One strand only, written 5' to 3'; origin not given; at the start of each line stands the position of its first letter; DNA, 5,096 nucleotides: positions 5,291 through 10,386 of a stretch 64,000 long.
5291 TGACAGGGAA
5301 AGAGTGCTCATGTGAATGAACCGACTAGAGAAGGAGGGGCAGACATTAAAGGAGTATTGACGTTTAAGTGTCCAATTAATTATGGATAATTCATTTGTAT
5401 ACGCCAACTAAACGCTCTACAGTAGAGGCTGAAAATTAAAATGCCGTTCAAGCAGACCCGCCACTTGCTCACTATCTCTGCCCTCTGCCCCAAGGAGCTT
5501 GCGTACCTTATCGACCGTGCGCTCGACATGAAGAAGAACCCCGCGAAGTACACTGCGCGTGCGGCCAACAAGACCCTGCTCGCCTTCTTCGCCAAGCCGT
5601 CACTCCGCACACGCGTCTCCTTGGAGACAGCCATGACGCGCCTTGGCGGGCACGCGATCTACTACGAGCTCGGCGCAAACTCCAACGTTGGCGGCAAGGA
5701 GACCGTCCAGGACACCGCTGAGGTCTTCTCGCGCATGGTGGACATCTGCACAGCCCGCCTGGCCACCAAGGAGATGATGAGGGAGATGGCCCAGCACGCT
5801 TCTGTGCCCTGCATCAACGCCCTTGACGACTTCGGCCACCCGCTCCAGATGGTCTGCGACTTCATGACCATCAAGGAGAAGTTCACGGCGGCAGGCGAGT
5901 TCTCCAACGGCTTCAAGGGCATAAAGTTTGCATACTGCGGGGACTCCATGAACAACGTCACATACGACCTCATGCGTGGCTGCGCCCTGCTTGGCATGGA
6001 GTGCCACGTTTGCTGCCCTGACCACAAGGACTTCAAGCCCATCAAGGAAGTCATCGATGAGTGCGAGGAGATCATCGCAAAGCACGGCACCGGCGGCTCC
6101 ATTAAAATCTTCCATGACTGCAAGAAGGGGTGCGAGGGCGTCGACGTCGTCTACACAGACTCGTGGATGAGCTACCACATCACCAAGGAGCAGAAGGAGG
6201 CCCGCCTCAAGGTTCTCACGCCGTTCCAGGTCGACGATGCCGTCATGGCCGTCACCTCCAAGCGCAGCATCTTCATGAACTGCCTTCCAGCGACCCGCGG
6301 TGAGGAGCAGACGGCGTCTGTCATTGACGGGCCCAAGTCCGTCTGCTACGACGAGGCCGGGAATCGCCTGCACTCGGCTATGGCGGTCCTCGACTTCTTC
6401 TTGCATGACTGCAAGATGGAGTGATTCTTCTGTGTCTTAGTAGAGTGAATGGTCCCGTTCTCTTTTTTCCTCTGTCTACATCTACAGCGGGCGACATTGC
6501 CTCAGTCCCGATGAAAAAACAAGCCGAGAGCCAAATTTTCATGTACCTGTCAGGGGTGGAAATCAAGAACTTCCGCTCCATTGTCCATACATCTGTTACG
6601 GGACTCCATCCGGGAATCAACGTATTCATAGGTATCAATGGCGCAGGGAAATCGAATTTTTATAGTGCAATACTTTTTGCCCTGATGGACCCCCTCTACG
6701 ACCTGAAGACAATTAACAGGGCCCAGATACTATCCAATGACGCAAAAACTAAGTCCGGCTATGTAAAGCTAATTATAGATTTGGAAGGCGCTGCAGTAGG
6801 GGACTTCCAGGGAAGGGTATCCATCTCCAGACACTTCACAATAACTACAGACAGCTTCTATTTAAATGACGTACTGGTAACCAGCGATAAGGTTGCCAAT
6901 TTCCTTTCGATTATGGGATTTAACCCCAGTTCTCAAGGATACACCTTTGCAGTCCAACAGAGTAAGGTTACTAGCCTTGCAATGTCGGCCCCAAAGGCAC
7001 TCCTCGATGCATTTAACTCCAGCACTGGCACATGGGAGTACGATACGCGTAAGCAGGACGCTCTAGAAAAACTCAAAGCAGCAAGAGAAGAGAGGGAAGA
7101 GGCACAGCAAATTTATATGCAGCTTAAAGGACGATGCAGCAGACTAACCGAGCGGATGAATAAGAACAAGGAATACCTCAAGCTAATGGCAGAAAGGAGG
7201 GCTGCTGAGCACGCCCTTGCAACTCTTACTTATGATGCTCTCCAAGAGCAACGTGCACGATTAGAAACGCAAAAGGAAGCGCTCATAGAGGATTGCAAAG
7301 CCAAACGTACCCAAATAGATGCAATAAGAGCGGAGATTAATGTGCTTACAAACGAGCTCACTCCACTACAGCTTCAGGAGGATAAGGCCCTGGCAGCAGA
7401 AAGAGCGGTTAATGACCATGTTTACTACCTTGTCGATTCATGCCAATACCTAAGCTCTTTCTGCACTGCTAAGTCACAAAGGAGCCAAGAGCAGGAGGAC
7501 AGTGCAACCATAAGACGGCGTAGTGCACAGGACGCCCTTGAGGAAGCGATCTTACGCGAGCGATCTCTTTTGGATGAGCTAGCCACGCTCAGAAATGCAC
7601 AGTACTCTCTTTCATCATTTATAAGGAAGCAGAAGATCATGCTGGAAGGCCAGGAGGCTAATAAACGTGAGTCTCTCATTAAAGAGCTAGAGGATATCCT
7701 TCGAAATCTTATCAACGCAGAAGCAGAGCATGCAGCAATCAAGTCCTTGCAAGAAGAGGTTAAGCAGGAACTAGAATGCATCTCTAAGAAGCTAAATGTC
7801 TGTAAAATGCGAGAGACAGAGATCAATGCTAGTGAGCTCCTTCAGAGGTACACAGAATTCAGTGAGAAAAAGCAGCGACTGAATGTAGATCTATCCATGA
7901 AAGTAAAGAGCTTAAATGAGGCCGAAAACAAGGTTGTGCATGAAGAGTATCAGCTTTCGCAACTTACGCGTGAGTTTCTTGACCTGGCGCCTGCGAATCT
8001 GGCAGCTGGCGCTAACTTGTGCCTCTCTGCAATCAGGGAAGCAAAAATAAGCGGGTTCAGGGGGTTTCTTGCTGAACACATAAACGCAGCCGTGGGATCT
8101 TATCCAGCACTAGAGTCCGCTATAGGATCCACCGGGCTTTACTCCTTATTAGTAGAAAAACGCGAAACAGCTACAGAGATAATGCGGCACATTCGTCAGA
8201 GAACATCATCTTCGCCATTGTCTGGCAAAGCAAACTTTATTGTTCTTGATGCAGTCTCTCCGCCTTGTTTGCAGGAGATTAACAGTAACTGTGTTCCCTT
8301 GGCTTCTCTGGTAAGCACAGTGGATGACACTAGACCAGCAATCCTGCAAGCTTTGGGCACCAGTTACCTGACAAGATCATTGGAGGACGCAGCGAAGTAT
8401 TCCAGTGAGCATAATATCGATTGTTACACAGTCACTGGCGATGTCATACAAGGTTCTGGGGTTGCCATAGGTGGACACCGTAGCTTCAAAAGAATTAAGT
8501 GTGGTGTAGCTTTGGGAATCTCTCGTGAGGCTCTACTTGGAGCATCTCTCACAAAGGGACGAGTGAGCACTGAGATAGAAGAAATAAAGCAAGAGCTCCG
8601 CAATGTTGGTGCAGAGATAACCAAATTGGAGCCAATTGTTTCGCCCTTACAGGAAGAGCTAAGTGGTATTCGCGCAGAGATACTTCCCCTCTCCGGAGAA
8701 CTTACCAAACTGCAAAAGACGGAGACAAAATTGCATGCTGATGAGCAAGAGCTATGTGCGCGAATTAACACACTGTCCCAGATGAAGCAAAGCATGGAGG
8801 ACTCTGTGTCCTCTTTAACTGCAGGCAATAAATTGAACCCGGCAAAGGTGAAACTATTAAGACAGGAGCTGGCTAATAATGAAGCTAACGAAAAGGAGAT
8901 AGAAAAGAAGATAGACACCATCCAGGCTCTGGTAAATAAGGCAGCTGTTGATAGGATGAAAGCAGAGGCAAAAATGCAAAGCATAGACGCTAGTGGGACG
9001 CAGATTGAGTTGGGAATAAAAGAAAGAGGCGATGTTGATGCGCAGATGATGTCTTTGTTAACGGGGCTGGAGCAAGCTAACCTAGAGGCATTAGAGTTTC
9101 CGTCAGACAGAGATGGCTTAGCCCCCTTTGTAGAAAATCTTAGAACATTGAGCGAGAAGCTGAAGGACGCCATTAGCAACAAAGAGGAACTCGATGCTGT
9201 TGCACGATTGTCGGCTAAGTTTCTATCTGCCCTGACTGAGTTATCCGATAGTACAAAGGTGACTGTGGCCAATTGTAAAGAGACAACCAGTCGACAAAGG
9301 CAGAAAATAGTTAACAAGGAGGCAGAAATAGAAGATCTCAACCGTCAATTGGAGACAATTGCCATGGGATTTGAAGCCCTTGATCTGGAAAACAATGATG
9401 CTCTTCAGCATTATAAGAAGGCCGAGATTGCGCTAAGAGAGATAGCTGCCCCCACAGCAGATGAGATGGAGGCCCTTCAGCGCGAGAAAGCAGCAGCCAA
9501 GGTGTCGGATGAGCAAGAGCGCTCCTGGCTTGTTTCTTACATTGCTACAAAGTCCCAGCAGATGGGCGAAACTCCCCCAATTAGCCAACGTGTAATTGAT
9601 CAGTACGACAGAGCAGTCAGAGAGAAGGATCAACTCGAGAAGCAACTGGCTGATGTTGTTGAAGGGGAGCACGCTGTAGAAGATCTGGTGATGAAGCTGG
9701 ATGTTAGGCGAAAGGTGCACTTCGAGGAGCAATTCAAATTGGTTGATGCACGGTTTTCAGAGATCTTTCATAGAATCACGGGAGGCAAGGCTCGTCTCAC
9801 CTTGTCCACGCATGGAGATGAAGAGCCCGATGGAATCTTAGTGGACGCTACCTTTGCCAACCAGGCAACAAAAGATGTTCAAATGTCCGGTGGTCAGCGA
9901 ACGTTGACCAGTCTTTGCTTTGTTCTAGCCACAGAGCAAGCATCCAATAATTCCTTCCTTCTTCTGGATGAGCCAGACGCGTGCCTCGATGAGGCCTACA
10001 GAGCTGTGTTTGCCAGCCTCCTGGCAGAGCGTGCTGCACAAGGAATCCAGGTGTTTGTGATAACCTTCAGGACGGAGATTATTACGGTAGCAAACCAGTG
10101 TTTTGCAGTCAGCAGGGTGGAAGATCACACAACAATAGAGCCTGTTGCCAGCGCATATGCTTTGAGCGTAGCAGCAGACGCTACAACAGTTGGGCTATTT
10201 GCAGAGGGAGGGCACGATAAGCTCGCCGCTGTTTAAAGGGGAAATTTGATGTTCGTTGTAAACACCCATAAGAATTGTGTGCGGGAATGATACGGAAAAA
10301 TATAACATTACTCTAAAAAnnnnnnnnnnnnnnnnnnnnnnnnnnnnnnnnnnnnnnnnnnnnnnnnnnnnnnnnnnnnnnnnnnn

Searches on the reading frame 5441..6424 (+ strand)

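Call 40: search_protein_families(library=pfam, proteins=[window:5441-6424:+], max_evalue=0.001)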
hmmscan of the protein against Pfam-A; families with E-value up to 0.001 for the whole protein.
window:5441-6424:+ (327 aa): 2 families
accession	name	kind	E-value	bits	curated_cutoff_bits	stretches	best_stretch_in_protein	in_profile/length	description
PF00185.30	OTCace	-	3.6e-54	183.5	29.4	1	159-319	1-156/157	Aspartate/ornithine carbamoyltransferase, Asp/Orn binding domain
PF02729.26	OTCace_N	-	5.9e-40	137.2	29.9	1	7-146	1-148/148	Aspartate/ornithine carbamoyltransferase, carbamoyl-P binding domain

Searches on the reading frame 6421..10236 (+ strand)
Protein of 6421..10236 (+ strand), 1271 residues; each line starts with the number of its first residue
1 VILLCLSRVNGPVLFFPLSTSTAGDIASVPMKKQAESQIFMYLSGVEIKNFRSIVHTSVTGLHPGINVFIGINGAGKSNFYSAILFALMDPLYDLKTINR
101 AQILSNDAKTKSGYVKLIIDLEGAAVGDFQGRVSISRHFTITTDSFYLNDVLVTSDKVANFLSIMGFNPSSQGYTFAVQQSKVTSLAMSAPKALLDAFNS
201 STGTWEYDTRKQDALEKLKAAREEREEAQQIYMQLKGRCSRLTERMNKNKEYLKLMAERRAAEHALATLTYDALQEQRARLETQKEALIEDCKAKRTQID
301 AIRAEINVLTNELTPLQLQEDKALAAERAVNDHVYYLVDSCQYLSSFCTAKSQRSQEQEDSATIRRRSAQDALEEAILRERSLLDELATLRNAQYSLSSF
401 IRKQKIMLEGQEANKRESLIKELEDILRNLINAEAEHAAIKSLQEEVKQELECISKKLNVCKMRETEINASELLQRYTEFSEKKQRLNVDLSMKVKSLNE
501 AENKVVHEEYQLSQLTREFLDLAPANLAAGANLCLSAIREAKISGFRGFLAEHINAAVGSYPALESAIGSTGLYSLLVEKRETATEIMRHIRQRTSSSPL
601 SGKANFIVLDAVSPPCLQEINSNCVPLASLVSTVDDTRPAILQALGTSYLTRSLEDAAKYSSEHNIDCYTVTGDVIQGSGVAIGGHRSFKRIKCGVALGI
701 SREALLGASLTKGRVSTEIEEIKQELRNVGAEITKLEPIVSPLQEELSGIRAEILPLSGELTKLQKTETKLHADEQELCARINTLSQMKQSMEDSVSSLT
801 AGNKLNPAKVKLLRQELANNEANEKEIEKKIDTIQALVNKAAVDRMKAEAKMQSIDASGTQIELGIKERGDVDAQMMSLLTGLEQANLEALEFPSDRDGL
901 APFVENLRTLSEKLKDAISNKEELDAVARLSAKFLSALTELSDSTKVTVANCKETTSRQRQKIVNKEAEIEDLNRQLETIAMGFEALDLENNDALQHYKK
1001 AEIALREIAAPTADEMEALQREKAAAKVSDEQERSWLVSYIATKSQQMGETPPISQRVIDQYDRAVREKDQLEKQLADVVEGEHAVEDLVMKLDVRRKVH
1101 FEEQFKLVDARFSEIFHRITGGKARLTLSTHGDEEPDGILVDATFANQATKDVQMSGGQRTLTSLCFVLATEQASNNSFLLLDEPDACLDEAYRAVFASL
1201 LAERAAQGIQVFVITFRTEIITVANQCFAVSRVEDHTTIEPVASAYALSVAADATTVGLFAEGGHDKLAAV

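Call 40: search_protein_families(library=pfam, proteins=[window:6421-10236:+], max_evalue=0.001)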
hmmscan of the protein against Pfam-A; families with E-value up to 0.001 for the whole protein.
window:6421-10236:+ (1271 aa): 4 families
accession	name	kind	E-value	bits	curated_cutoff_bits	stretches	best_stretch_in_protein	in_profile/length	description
PF02463.25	SMC_N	-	4.4e-40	137.9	40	1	42-1237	1-218/220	RecF/RecN/SMC N terminal domain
PF06470.18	SMC_hinge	-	3.9e-13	50.2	22.5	1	544-660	2-115/116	SMC proteins Flexible Hinge Domain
PF13175.12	AAA_15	-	5.8e-12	46.3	32.1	1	41-480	1-283/374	AAA ATPase domain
PF13304.12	AAA_21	-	2.3e-07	31.6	27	0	66-93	1-30/304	AAA domain, putative AbiEii toxin, Type IV TA system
